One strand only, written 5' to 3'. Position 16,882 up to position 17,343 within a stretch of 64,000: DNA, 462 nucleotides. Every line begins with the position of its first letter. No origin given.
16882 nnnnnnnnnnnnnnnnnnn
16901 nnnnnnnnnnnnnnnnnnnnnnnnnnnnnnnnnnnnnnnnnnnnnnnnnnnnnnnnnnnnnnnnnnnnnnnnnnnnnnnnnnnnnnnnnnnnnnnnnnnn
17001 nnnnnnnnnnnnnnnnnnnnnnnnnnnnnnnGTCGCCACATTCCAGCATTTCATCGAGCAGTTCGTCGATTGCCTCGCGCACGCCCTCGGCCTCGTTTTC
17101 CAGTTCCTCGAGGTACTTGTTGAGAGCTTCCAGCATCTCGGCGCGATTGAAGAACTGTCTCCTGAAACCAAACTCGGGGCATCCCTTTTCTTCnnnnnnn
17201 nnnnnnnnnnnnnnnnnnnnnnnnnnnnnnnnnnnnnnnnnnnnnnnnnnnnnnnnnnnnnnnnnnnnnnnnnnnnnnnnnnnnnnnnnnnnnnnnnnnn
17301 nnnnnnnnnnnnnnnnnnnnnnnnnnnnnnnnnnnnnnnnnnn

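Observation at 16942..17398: Small acidic protein with a tandem R(D).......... repeat and a CCCCGC motif, driven by a textbook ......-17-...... promoter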

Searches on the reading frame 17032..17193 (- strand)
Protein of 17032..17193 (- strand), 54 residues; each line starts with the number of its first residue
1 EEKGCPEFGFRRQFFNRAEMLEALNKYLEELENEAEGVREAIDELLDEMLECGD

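Call 25: search_protein_representatives(alignment_id=A3)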
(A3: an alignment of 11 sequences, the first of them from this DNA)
Query: 11 sequences, 54 profile positions. Proteins with E-value up to 0.001 (for the whole library): 302; up to 1e-10: 26; up to 1e-30: 0. The best 150 are listed.
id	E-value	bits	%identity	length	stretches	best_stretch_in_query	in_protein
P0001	4.9e-29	115.9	-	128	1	1-54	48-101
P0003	1.0e-28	114.9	-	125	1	2-54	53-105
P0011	5.0e-19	83.9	-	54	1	5-50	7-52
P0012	7.4e-18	80.1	-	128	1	5-52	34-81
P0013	2.3e-17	78.5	-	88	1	5-50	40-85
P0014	2.6e-17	78.4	-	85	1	2-52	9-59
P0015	4.4e-17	77.6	-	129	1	5-48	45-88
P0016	6.4e-17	77.1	-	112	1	6-48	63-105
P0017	6.6e-17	77.1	-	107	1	6-53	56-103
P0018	8.4e-17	76.7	-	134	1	4-50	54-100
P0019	1.1e-16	76.4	-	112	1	3-49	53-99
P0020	3.4e-16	74.8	-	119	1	6-50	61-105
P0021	2.6e-15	72.0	-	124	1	4-50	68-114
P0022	5.2e-15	71.0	-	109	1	5-48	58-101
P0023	1.2e-14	69.8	-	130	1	6-52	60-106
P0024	3.0e-14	68.6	-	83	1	4-47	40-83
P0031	1.6e-12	63.1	-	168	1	4-50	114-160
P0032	2.0e-11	59.5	-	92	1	3-47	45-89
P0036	7.7e-10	54.5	-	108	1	6-48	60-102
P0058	3.2e-08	49.3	-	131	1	9-48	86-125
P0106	2.8e-06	43.0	-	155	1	6-47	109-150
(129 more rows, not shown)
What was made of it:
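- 17038..17175 (-): Family-defining core (residues 55-100): the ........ motif plus an amphipathic helix with five a/d heptads. A profile of this core finds 302 clusters at E<=1e-3 (call 25).
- On Unnamed 'FGFRRxF + coiled-coil helix' small-protein family (defined in this session): The search found 302 clusters at E<=1e-3 and 26 at E<=1e-10 (call 25).
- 302 clusters at E<=1e-3 (call 25).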

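Call 35: find_homologous_proteins(query=A5, max_evalue=0.001)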
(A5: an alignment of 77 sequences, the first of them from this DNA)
Query A5 (77 sequences) (54 aa, profile of the alignment): 481 proteins with E <= 0.001 among 1277 candidates; the best 120 are listed.
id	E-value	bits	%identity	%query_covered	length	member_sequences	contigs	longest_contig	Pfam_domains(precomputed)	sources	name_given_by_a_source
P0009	1.2e-17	81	74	80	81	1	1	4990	-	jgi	jgi:hypothetical protein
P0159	3.1e-17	79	74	70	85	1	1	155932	-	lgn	-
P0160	7.8e-17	78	63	76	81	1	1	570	-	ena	-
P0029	9.1e-17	78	58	83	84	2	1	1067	-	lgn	-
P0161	1.5e-16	77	50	74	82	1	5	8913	-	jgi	-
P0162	1.6e-16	77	47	70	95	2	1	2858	-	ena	-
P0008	1.7e-16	77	85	98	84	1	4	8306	-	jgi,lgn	-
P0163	4.5e-16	76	51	69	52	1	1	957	-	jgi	jgi:hypothetical protein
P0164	5.1e-16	76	47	63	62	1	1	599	-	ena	-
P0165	5.4e-16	75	53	67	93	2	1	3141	-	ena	-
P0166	5.7e-16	75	45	78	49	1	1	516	-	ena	-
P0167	6.2e-16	75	47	70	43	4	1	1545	-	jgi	jgi:hypothetical protein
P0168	7.2e-16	75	54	67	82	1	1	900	-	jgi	jgi:hypothetical protein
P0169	1.0e-15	75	38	83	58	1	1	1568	-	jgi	jgi:hypothetical protein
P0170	1.1e-15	74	46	72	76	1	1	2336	-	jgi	jgi:hypothetical protein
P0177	3.0e-15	73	46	69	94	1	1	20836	-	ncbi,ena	-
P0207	1.5e-14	71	48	74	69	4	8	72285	-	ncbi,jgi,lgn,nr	ncbi:MAG: hypothetical protein FJ014_04315 [Chloroflexi bacterium]|nr:hypothetical protein [Chlorofl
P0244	6.2e-14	69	42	57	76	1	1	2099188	-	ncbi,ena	-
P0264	9.7e-14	68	48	74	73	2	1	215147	-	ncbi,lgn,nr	ncbi:MAG: DUF5320 domain-containing protein [Chloroflexi bacterium]|nr:DUF5320 domain-containing pro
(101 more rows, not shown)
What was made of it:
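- Closest known: Pfam DUF5320. Same: One NCBI record names a family member (P0264) as a DUF5320 domain protein (call 35).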

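Call 36: find_encoding_contigs(protein=P0244, flank=6000, max_places=2)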
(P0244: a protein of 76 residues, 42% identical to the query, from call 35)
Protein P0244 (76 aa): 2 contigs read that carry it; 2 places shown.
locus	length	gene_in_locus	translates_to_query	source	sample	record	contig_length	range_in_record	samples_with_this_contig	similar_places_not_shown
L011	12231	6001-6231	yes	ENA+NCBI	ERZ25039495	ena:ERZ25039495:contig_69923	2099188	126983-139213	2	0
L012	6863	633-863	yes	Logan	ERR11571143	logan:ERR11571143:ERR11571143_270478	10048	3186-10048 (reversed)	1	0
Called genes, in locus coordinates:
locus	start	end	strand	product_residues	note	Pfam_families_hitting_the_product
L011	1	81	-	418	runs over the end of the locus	PF04055:Radical_SAM, PF13186:SPASM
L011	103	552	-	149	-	-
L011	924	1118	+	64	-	-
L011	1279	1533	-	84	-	PF13192:Thioredoxin_3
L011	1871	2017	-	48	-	PF01451:LMWPc (weak)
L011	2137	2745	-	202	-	PF08859:DGC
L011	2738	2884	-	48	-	-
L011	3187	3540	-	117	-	PF01022:HTH_5, PF12840:HTH_20 (weak)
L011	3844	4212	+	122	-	PF01022:HTH_5, PF12840:HTH_20 (weak)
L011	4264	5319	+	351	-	PF03773:ArsP_1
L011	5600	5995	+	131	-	PF03551:PadR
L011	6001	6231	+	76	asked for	-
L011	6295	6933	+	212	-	PF01545:Cation_efflux (weak)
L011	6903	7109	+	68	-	PF02417:Chromate_transp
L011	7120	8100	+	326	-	PF02417:Chromate_transp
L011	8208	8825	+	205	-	-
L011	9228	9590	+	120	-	PF24034:DUF7343 (weak)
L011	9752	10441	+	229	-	PF00072:Response_reg, PF00486:Trans_reg_C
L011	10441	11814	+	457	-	PF00672:HAMP, PF00512:HisKA, PF02518:HATPase_c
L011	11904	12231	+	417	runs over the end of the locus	PF12704:MacB_PCD, PF02687:FtsX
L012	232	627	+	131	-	PF03551:PadR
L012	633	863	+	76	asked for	-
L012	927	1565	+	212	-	PF01545:Cation_efflux (weak)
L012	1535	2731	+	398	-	PF02417:Chromate_transp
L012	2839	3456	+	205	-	-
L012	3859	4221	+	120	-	PF24034:DUF7343 (weak)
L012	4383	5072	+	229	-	PF00072:Response_reg, PF00486:Trans_reg_C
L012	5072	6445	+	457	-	PF00672:HAMP, PF00512:HisKA, PF02518:HATPase_c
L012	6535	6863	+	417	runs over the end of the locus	PF12704:MacB_PCD, PF02687:FtsX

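Call 37: find_encoding_contigs(protein=P0159, flank=6000, max_places=2)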
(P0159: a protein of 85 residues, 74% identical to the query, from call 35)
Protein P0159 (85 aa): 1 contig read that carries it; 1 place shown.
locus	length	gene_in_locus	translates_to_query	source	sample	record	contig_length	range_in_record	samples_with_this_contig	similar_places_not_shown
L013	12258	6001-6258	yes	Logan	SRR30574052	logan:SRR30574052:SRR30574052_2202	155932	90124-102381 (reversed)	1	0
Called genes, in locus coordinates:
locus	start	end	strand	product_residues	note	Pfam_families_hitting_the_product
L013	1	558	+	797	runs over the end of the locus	PF13191:AAA_16 (weak), PF20437:LonC_helical, PF13654:AAA_32, PF20436:LonB_AAA-LID, PF05362:Lon_C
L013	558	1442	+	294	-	PF01513:NAD_kinase, PF00781:DAGK_cat (weak), PF20143:NAD_kinase_C (faint)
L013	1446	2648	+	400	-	PF04734:Ceramidase_alk (faint)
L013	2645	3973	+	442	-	PF02056:Glyco_hydro_4, PF11975:Glyco_hydro_4C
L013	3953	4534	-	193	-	PF00574:CLP_protease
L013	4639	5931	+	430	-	PF04055:Radical_SAM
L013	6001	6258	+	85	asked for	-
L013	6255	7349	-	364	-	PF01266:DAO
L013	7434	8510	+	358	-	PF04055:Radical_SAM, PF13186:SPASM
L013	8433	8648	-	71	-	-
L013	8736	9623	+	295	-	-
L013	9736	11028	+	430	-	PF01964:ThiC_Rad_SAM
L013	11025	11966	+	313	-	-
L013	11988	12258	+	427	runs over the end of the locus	PF00464:SHMT, PF00155:Aminotran_1_2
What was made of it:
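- Radical-SAM/SPASM genes lie near two distant members, L013 and L011 (calls 36, 37).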

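Call 38: find_encoding_contigs(protein=P0264, flank=6000, max_places=2)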
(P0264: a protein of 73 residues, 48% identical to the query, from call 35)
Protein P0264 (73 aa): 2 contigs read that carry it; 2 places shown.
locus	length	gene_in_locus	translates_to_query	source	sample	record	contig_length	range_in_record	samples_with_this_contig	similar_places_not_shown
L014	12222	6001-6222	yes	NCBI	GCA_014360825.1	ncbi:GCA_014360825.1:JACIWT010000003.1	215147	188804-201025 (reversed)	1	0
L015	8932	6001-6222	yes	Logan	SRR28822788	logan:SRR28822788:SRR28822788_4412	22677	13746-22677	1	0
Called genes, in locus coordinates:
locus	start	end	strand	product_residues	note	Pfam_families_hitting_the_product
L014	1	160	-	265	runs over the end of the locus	PF13489:Methyltransf_23, PF01209:Ubie_methyltran (weak), PF05175:MTS (weak), PF06325:PrmA (weak), PF13847:Methyltransf_31, PF08241:Methyltransf_11, PF08242:Methyltransf_12, PF13649:Methyltransf_25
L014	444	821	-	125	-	PF00037:Fer4 (faint), PF12797:Fer4_2 (faint), PF12837:Fer4_6 (weak), PF13237:Fer4_10 (weak), PF14697:Fer4_21, PF13534:Fer4_17 (faint), PF13187:Fer4_9 (weak), PF12838:Fer4_7 (weak)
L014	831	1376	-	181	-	PF01814:Hemerythrin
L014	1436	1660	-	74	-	PF14697:Fer4_21 (faint), PF12797:Fer4_2 (weak), PF12837:Fer4_6, PF13237:Fer4_10, PF00037:Fer4, PF12838:Fer4_7, PF13187:Fer4_9 (weak), PF12798:Fer4_3 (faint)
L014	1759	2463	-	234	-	PF00027:cNMP_binding, PF13545:HTH_Crp_2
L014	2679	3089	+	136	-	PF08859:DGC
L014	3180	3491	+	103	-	PF08827:DUF1805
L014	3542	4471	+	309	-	PF01925:TauE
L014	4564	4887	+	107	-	PF22263:DUF6951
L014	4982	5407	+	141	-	PF08859:DGC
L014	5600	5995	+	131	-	PF03551:PadR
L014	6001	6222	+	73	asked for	-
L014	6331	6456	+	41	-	PF02585:PIG-L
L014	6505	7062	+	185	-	PF02585:PIG-L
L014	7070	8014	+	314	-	PF00005:ABC_tran, PF13304:AAA_21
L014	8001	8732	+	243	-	PF01061:ABC2_membrane, PF12698:ABC2_membrane_3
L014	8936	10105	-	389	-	PF01548:DEDD_Tnp_IS110, PF02371:Transposase_20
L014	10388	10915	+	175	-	-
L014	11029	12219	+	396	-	PF00089:Trypsin, PF13365:Trypsin_2, PF13180:PDZ_2, PF17820:PDZ_6 (faint)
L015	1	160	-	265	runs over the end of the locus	PF13489:Methyltransf_23, PF01209:Ubie_methyltran (weak), PF05175:MTS (weak), PF06325:PrmA (weak), PF13847:Methyltransf_31, PF08241:Methyltransf_11, PF08242:Methyltransf_12, PF13649:Methyltransf_25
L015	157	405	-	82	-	-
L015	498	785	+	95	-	-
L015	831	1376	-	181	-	PF01814:Hemerythrin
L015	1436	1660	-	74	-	PF14697:Fer4_21 (faint), PF12797:Fer4_2 (weak), PF12837:Fer4_6, PF13237:Fer4_10, PF00037:Fer4, PF12838:Fer4_7, PF13187:Fer4_9 (weak), PF12798:Fer4_3 (faint)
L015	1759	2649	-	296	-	PF00027:cNMP_binding, PF13545:HTH_Crp_2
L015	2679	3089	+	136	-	PF08859:DGC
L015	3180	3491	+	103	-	PF08827:DUF1805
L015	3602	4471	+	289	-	PF01925:TauE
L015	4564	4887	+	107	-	PF22263:DUF6951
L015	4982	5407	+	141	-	PF08859:DGC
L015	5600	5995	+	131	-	PF03551:PadR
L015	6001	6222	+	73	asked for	-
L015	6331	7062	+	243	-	PF02585:PIG-L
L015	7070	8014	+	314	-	PF00005:ABC_tran, PF13304:AAA_21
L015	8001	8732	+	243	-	PF01061:ABC2_membrane, PF12698:ABC2_membrane_3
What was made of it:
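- PadR lies 5 bp upstream in L011, L012, L014 and L015 (calls 36, 38).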

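Call 39: find_encoding_contigs(protein=P0207, flank=6000, max_places=2)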
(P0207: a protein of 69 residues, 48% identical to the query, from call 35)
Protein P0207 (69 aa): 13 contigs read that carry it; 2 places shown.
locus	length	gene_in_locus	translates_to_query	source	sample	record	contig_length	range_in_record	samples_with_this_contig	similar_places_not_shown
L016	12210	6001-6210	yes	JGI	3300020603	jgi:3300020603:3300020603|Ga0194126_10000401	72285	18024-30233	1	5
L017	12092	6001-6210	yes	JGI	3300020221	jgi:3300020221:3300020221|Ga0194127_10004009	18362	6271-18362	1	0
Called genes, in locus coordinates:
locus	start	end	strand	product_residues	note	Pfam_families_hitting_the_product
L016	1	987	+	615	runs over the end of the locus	PF00364:Biotin_lipoyl (faint), PF25917:BSH_RND (weak), PF25881:HH_YBHG (faint), PF25954:Beta-barrel_RND_2 (weak), PF25990:Beta-barrel_YknX, PF25967:RND-MFP_C, PF25975:CzcB_C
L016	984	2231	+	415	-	-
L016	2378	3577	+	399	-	PF00089:Trypsin, PF13365:Trypsin_2, PF13180:PDZ_2, PF17820:PDZ_6 (faint)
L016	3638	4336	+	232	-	PF00072:Response_reg, PF00486:Trans_reg_C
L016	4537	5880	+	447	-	PF00672:HAMP, PF00512:HisKA, PF02518:HATPase_c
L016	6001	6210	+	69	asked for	-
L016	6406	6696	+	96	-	PF01022:HTH_5, PF12840:HTH_20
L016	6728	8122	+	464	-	PF01545:Cation_efflux, PF16916:ZT_dimer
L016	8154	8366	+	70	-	-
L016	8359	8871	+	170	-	PF01597:GCV_H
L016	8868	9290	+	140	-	PF08859:DGC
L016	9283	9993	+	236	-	PF08859:DGC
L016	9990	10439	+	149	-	PF02566:OsmC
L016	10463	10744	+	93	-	PF13192:Thioredoxin_3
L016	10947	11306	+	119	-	-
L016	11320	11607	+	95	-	PF14697:Fer4_21 (faint), PF00037:Fer4 (weak), PF12797:Fer4_2 (weak), PF12837:Fer4_6 (weak), PF13237:Fer4_10 (weak), PF13484:Fer4_16 (faint), PF12838:Fer4_7 (weak), PF13187:Fer4_9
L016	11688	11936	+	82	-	PF13192:Thioredoxin_3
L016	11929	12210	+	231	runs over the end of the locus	PF02585:PIG-L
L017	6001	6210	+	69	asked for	-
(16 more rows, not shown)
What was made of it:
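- Cation-efflux (CDF) genes are nearby in L011 and L016 (calls 36, 39). Wider-family loci include Thioredoxin_3, OsmC, DGC-domain and TauE genes (calls 36, 38, 39).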

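Call 42: find_related_loci(query=A3, collection=genome_contigs, flank=5000)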
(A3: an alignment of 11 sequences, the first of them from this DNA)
Query A3 (54 aa) in genome_contigs; peptide patterns used: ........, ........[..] (x = any residue, [..] = any of these).
209 stretches matched a pattern; 5 encode a relative of the query (tblastn E <= 1e-3); 5 distinct loci.
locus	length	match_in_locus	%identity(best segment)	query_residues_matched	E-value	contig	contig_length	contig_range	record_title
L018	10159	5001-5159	87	1-53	3e-26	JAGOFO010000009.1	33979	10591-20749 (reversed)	Myxococcota bacterium isolate Go_SlDig_bin_368 Go_SlDig_3370_length_33979_cov_10.032140, whole genome shotgun sequence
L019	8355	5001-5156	87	1-52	2e-25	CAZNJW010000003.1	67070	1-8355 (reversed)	MAG TPA_asm: uncultured Anaeromyxobacteraceae bacterium isolate SRP192927_co3_853 genome assembly, contig: NODE_675_leng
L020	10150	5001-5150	86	4-53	2e-25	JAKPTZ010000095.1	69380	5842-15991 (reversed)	MAG: Deltaproteobacteria bacterium isolate USPA_maxbin.063 k141_225244, whole genome shotgun sequence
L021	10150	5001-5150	84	4-53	3e-25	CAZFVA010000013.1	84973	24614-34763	MAG TPA_asm: uncultured Anaeromyxobacteraceae bacterium isolate SRP272421_co1_546 genome assembly, contig: NODE_328_leng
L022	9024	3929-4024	75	8-39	4e-12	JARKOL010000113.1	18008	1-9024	MAG: Myxococcota bacterium isolate D137_maxbin.042_sub k141_286796, whole genome shotgun sequence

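Call 57: search_protein_families(library=pfam, proteins=[P0264, P0207, P0244, P0162, P0177, P0106, P0036, P0058, P0017, P0031], max_evalue=1)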
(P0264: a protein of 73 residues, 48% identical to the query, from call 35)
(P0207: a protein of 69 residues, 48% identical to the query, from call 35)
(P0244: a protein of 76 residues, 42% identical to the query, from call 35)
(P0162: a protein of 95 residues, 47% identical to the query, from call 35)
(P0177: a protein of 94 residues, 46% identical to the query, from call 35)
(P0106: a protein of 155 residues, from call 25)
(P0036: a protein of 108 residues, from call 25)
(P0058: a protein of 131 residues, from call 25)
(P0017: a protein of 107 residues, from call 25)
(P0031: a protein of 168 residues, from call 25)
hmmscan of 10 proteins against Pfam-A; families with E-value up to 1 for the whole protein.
P0264 (73 aa): 6 families
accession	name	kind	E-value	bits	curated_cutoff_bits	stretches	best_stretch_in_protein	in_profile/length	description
PF10779.14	XhlA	-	0.016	15.8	34.7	1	42-71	17-46/67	Haemolysin XhlA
PF17253.7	DUF5320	-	0.031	15.9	27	1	21-69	50-99/99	Family of unknown function (DUF5320)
PF04977.20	DivIC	-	0.037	14.3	28.9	1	38-71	19-52/80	Septum formation initiator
PF14216.11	DUF4326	-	0.039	15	25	1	14-71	7-63/82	Domain of unknown function (DUF4326)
PF23984.1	DUF7307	-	0.071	13.5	27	1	37-69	8-41/129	Pam3 gp33-like protein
PF16808.10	PKcGMP_CC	-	0.46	10.5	35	0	39-54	4-19/35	Coiled-coil N-terminus of cGMP-dependent protein kinase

P0207 (69 aa): 2 families
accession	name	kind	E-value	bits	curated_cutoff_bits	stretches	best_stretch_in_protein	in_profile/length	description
PF17253.7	DUF5320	-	0.02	16.5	27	1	10-65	43-99/99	Family of unknown function (DUF5320)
PF10779.14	XhlA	-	0.12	13.1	34.7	1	38-67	17-46/67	Haemolysin XhlA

P0244 (76 aa): 4 families
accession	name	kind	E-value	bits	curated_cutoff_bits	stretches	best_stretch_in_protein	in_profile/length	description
PF17253.7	DUF5320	-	0.014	17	27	1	4-72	36-99/99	Family of unknown function (DUF5320)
PF23991.1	DUF7310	-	0.039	14.9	40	1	41-74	32-65/83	Coiled-coil region of unknown function (DUF7310)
PF24555.1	CC4_CEP85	-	0.06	14.2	27.3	1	45-75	36-66/85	Centrosomal protein of 85 kDa-like, CC4 coiled-coil domain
PF10779.14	XhlA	-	0.077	13.6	34.7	1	45-74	17-46/67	Haemolysin XhlA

P0162 (95 aa): 6 families
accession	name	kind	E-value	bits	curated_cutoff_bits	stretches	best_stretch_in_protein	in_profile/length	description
PF08954.16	Trimer_CC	-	0.0038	17.2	27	1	60-90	15-45/52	Trimerisation motif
PF22564.2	HAAS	-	0.059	14.2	27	1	62-90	18-46/55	HAAS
PF10779.14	XhlA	-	0.1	13.2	34.7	1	65-94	19-48/67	Haemolysin XhlA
PF24749.2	DUF7695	-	0.1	12.8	25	1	39-72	24-57/58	Domain of unknown function (DUF7695)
PF08919.15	F_actin_bind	-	0.17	12.5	23.6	1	56-81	59-84/112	F-actin binding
PF09457.15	RBD-FIP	-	0.78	10.1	23.3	0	61-75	11-25/41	FIP domain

P0177 (94 aa): 4 families
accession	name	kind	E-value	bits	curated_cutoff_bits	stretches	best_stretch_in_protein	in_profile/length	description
PF04977.20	DivIC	-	0.042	14.1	28.9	1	59-92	18-51/80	Septum formation initiator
PF08954.16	Trimer_CC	-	0.071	13.2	27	1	62-91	16-45/52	Trimerisation motif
PF00170.26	bZIP_1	-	0.23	12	27.6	1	63-93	24-54/64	bZIP transcription factor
PF17253.7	DUF5320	-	0.53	11.9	27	0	30-91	29-99/99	Family of unknown function (DUF5320)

P0106 (155 aa): 3 families
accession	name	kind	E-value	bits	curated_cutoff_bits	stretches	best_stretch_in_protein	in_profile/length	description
PF08954.16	Trimer_CC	-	0.015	15.4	27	1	119-144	16-41/52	Trimerisation motif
PF10779.14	XhlA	-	0.29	11.8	34.7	1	124-150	20-46/67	Haemolysin XhlA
PF22564.2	HAAS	-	0.33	11.8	27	1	120-147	18-45/55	HAAS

P0036 (108 aa): 3 families
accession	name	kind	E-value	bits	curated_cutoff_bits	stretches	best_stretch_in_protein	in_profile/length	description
PF18121.7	TFA2_Winged_2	-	0.11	12.6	26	1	82-104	20-42/60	TFA2 Winged helix domain 2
PF00170.26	bZIP_1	-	0.12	12.9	27.6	1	71-106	24-59/64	bZIP transcription factor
PF22564.2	HAAS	-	0.2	12.5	27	0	72-99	19-46/55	HAAS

P0058 (131 aa): 1 family
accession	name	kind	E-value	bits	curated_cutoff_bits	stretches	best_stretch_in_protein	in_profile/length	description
PF08954.16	Trimer_CC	-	0.16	12.1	27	1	93-111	16-34/52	Trimerisation motif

P0017 (107 aa): 1 family
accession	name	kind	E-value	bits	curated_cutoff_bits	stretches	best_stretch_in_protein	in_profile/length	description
PF08336.16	P4Ha_N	-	0.13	12.6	25.3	1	67-104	12-49/135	Prolyl 4-Hydroxylase alpha-subunit, N-terminal region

P0031 (168 aa): 6 families
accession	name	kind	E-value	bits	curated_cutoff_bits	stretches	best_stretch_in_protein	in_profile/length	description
PF23991.1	DUF7310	-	0.012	16.6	40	1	123-158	31-66/83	Coiled-coil region of unknown function (DUF7310)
PF08954.16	Trimer_CC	-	0.043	13.9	27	1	126-157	16-47/52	Trimerisation motif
PF04977.20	DivIC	-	0.2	11.9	28.9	1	134-165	22-54/80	Septum formation initiator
PF16808.10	PKcGMP_CC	-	0.2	11.7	35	0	150-165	8-23/35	Coiled-coil N-terminus of cGMP-dependent protein kinase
PF14703.12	PHM7_cyt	-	0.33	11.6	27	1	95-160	76-125/174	Cytosolic domain of 10TM putative phosphate transporter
PF00170.26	bZIP_1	-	0.46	11.1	27.6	1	127-160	24-57/64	bZIP transcription factor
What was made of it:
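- On Pfam DUF5320 (PF17253): The best relatives score 12-17 bits (call 57).
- Closest known: HAAS-PadR dyads. Different: The hits are 12-14 bits against a cut-off of 27 (call 57).
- The HAAS hits are 12-14 bits against a cut-off of 27 (call 57).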

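Call 63: find_encoding_contigs(protein=P0032, flank=5000, max_places=2)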
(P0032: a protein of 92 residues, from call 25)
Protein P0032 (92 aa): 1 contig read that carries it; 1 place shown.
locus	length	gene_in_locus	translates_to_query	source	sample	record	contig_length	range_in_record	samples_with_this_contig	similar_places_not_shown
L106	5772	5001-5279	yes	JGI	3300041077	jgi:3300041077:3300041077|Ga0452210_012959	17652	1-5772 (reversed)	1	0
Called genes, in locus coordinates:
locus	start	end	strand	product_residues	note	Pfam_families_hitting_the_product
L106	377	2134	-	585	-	PF13424:TPR_12 (faint), PF00515:TPR_1 (faint), PF07719:TPR_2 (faint), PF13181:TPR_8 (faint), PF13414:TPR_11 (faint), PF13428:TPR_14 (faint), PF13431:TPR_17 (faint), PF14559:TPR_19 (faint), +1 more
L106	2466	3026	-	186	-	-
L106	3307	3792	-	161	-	-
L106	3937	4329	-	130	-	PF08332:CaMKII_AD, PF13474:SnoaL_3, PF14534:DUF4440, PF12680:SnoaL_2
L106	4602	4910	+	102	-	PF12840:HTH_20, PF01022:HTH_5, PF12802:MarR_2 (faint)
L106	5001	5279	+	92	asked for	-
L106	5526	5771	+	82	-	?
